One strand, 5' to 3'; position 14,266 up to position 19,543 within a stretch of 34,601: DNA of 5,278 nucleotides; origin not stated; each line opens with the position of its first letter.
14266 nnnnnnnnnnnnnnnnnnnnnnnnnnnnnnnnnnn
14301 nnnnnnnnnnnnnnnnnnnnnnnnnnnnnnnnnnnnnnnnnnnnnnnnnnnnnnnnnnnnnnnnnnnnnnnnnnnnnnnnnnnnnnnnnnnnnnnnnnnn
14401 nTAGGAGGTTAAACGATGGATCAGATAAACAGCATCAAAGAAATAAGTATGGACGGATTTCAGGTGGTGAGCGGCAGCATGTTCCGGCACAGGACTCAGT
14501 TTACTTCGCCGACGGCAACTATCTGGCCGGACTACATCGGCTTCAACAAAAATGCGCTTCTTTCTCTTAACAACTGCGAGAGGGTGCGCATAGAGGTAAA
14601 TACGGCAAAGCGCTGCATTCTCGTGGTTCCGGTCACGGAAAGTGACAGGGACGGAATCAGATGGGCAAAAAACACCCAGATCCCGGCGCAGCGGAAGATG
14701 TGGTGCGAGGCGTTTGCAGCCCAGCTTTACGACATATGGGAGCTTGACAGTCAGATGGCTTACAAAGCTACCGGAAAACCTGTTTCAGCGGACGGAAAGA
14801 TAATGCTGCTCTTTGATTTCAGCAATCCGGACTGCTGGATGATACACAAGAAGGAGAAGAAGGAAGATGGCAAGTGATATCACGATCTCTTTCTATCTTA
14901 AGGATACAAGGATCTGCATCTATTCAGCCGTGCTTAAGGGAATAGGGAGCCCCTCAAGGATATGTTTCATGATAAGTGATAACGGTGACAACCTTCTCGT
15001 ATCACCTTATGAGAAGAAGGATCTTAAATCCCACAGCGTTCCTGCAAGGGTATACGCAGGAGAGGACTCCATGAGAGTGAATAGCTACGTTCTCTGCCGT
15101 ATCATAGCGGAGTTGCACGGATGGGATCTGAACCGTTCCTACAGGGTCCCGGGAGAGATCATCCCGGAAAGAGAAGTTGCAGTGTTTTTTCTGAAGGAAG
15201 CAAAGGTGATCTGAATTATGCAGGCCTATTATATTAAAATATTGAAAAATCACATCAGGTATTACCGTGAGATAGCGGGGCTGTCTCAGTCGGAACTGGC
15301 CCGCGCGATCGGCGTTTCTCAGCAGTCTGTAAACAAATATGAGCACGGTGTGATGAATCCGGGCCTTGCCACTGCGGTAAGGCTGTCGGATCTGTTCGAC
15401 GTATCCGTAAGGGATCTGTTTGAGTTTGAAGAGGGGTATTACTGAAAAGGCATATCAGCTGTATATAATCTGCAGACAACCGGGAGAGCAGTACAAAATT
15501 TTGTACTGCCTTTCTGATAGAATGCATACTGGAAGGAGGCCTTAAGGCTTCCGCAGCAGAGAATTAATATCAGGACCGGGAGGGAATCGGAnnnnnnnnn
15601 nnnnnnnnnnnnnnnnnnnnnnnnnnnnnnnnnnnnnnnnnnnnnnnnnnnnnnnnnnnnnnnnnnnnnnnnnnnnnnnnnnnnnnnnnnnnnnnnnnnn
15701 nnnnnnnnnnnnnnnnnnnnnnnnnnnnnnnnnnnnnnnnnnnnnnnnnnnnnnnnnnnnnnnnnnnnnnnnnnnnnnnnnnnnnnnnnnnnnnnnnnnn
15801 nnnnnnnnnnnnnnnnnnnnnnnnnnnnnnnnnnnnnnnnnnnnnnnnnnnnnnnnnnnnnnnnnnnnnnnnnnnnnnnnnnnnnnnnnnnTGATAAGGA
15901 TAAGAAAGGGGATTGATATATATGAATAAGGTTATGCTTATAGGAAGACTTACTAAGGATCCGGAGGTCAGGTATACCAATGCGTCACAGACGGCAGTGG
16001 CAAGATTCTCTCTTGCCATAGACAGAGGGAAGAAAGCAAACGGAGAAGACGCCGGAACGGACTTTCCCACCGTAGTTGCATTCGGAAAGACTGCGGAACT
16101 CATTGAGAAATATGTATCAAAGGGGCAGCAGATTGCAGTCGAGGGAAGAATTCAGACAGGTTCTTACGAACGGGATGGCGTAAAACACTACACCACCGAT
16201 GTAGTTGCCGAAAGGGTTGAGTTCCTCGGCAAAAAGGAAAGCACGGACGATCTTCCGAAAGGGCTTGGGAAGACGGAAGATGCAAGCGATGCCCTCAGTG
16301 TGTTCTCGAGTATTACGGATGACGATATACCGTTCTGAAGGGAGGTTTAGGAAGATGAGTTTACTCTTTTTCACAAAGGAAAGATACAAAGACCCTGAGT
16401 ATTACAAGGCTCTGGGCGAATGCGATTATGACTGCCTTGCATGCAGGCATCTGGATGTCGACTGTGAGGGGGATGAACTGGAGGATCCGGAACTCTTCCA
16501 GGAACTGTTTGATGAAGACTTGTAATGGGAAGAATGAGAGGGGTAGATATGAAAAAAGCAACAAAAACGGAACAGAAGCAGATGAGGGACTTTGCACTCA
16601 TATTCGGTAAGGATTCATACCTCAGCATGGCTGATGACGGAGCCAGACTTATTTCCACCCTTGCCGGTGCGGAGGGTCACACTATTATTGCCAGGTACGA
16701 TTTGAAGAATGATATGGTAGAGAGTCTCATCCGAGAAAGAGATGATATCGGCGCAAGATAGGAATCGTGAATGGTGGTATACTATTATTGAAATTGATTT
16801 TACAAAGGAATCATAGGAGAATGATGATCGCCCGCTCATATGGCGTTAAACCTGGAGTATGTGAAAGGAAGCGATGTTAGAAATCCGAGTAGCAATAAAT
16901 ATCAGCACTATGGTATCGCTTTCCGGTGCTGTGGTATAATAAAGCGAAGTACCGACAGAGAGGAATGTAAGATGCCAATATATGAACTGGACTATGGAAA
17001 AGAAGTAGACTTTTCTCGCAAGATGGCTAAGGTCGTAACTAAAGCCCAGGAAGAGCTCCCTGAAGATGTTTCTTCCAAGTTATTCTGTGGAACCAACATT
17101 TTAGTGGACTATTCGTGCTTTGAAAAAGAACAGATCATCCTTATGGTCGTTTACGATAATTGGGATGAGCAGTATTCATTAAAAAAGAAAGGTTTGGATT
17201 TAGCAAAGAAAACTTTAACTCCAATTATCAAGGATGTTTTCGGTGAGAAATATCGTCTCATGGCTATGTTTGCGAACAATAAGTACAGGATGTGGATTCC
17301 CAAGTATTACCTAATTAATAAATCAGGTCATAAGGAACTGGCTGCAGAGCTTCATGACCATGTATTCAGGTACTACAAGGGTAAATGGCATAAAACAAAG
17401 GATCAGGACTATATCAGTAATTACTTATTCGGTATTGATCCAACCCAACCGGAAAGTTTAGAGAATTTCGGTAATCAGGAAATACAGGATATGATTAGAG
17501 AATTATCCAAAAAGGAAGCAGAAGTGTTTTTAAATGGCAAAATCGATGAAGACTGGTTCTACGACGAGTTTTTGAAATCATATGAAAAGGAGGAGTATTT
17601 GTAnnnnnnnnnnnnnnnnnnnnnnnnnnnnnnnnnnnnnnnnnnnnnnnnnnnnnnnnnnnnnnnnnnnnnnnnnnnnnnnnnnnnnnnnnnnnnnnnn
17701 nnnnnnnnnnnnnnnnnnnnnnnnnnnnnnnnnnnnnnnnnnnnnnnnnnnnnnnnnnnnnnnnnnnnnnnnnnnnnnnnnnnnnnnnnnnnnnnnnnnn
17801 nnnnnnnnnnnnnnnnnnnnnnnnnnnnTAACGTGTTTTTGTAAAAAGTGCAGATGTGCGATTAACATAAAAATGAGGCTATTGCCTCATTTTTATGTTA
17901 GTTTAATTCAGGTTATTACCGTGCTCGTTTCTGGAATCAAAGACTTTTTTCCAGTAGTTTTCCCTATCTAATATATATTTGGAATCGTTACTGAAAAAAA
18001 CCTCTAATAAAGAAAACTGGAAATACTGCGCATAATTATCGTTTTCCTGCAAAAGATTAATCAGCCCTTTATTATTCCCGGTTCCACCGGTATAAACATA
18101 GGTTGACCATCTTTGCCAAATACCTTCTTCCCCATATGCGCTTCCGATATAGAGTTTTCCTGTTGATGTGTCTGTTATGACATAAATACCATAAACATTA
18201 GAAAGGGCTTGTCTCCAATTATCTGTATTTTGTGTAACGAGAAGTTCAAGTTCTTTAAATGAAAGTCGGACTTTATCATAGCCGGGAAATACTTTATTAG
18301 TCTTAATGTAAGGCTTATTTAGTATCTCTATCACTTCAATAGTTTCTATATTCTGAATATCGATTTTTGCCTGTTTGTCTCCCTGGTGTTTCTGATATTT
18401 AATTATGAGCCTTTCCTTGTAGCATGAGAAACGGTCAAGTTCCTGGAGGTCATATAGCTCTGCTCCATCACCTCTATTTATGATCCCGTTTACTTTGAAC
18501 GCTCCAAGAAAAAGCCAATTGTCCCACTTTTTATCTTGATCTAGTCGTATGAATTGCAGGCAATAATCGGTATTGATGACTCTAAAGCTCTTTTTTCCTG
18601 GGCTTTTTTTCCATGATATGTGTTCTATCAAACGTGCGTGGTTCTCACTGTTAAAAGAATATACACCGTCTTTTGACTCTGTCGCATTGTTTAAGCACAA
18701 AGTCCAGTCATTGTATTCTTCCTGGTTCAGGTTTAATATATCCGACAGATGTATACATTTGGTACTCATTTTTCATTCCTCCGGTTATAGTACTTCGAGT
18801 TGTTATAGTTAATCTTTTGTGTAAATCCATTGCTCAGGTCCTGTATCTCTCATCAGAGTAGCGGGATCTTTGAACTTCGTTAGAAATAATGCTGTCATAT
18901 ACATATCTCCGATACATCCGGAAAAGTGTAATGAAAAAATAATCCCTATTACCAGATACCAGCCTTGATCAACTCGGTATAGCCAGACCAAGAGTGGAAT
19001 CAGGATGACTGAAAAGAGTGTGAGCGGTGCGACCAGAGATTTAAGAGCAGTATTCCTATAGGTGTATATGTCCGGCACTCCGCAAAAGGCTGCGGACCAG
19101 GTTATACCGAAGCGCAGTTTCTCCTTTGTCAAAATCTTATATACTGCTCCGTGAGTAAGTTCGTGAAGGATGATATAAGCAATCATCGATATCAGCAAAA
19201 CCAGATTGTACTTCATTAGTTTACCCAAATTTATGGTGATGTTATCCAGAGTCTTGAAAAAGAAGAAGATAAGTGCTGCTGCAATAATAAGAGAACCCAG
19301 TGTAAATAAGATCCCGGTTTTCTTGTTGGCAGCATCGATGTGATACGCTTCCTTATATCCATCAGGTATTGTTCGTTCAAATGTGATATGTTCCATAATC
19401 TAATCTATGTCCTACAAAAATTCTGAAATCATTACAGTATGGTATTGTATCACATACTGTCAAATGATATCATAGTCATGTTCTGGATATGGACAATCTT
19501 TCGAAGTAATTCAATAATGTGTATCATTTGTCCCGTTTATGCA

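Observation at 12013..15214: Serine recombinase whose non-canonical C-terminal domain is reiterated as three stand-alone downstream genes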

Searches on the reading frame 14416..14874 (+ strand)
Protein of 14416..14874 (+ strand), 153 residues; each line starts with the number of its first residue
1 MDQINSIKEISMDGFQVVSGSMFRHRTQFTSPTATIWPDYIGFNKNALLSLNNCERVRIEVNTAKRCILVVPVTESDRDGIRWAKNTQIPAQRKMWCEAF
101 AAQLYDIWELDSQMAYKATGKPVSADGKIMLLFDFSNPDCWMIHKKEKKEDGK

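Call 3: search_protein_families(library=pfam, proteins=[window:14416-14874:+], max_evalue=1)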
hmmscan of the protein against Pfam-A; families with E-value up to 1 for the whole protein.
window:14416-14874:+ (153 aa): 1 family
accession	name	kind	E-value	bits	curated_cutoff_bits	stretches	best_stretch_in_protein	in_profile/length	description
PF24664.1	Monjiviricetes_fusion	-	0.041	12.3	27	1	49-107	378-437/653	Viral fusion glycoprotein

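Call 4: search_protein_families(library=ncbifam, proteins=[window:14416-14874:+], max_evalue=1)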
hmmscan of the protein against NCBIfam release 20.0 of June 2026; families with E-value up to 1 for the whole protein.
window:14416-14874:+ (153 aa): 0 families

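Call 78: search_protein_families(library=phrogs, proteins=[window:14416-14874:+], max_evalue=0.001)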
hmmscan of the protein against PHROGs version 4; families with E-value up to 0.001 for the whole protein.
window:14416-14874:+ (153 aa): 0 families

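Call 79: search_protein_families(library=padloc, proteins=[window:14416-14874:+], max_evalue=0.001)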
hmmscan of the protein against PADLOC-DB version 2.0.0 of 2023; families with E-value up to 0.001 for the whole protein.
window:14416-14874:+ (153 aa): 0 families

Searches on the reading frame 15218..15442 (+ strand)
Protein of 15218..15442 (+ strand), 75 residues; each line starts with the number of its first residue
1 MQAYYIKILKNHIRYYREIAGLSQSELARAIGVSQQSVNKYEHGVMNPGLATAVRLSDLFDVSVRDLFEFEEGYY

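Call 3: search_protein_families(library=pfam, proteins=[window:15218-15442:+], max_evalue=1)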
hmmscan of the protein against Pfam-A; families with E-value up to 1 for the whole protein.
window:15218-15442:+ (75 aa): 23 families
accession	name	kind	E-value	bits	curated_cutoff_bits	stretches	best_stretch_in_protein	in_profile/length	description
PF01381.28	HTH_3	-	4.9e-17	62.2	23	1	13-67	1-55/55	Helix-turn-helix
PF13560.12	HTH_31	-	3.3e-09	37.3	27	1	13-65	6-59/64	Helix-turn-helix domain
PF13443.12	HTH_26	-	8.5e-09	36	22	1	13-71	2-61/63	Cro/C1-type HTH DNA-binding domain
PF12844.13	HTH_19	-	3.5e-07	30.5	30.2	1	13-66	4-57/64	Helix-turn-helix domain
PF15943.11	YdaS_toxin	-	8.7e-05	22.7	30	1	21-44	9-31/65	Bacterial toxin YdaS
PF13412.12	HTH_24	-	0.00046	20.2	21.9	1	20-41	16-37/48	Winged helix-turn-helix DNA-binding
PF08281.18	Sigma70_r4_2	-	0.001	19.1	25.7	1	17-41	22-46/54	Sigma-70, region 4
PF15731.11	MqsA_antitoxin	-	0.0035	17.9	30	1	11-61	72-121/131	Antitoxin component of bacterial toxin-antitoxin system, MqsA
PF12802.13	MarR_2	-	0.0041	17.7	27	1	21-40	19-39/61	MarR family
PF13384.12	HTH_23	-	0.0069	16.6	24.6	1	14-44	12-40/50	Homeodomain-like domain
PF04545.22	Sigma70_r4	-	0.01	15.8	24.1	1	15-43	17-42/50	Sigma-70, region 4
PF19187.6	HTH_PafC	-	0.027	14.8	32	1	11-64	8-60/115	PafC helix-turn-helix domain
PF13404.12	HTH_AsnC-type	-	0.028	14.7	27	1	22-39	18-35/42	AsnC-type helix-turn-helix domain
PF20432.4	Xre-like-HTH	-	0.034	14.9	25.8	1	20-40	22-42/63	Antitoxin Xre-like helix-turn-helix domain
PF08279.18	HTH_11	-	0.042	14.2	25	1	22-41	16-35/55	HTH domain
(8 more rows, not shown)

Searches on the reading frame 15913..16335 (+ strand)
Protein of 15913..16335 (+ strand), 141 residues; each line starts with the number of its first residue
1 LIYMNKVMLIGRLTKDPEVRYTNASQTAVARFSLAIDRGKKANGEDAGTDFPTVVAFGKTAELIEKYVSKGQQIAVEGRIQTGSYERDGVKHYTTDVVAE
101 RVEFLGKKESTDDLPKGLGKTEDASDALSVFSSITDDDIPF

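Call 34: search_protein_families(library=pfam, proteins=[window:15913-16335:+], max_evalue=0.001)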
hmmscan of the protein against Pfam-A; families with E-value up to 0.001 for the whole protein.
window:15913-16335:+ (141 aa): 2 families
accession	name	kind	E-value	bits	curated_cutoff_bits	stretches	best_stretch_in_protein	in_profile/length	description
PF00436.31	SSB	-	2.3e-31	108.4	26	1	4-105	1-104/104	Single-strand binding protein family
PF11506.14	DUF3217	-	0.00038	20.8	26.4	1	32-97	23-87/104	Protein of unknown function (DUF3217)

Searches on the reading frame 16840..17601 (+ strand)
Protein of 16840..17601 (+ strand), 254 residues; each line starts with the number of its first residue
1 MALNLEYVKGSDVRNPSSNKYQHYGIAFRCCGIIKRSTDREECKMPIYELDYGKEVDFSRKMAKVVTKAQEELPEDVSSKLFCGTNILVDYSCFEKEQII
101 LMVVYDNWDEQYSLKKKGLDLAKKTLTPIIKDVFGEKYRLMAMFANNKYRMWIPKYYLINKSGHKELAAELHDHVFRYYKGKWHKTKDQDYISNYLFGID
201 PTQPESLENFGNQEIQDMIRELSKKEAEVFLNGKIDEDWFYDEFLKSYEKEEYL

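Call 34: search_protein_families(library=pfam, proteins=[window:16840-17601:+], max_evalue=0.001)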
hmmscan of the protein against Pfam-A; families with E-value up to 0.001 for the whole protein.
window:16840-17601:+ (254 aa): 0 families

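Call 78: search_protein_families(library=phrogs, proteins=[window:16840-17601:+], max_evalue=0.001)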
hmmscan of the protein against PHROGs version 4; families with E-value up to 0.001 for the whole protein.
window:16840-17601:+ (254 aa): 0 families

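Call 88: find_related_loci(query=window:16840-17601:+, collection=viral_contigs, flank=10000)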
Query window:16840-17601:+ (254 aa) in viral_contigs; peptide patterns used: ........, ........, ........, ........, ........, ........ (x = any residue, [..] = any of these).
7 stretches matched a pattern, but none encodes a relative of the query by tblastn (E <= 1e-3).

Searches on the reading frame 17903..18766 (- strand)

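Call 34: search_protein_families(library=pfam, proteins=[window:17903-18766:-], max_evalue=0.001)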
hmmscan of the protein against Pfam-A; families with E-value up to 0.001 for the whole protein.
window:17903-18766:- (287 aa): 1 family
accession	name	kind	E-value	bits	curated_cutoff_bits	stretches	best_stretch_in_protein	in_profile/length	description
PF01541.30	GIY-YIG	-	4.5e-05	24.1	22.6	1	192-278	2-74/78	GIY-YIG catalytic domain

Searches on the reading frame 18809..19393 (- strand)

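Call 34: search_protein_families(library=pfam, proteins=[window:18809-19393:-], max_evalue=0.001)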
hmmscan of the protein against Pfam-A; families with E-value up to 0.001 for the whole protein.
window:18809-19393:- (194 aa): 1 family
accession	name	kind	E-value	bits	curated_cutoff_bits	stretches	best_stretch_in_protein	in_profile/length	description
PF11667.14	DUF3267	-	1.6e-14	54.6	27.1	1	70-175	1-105/108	Putative zincin peptidase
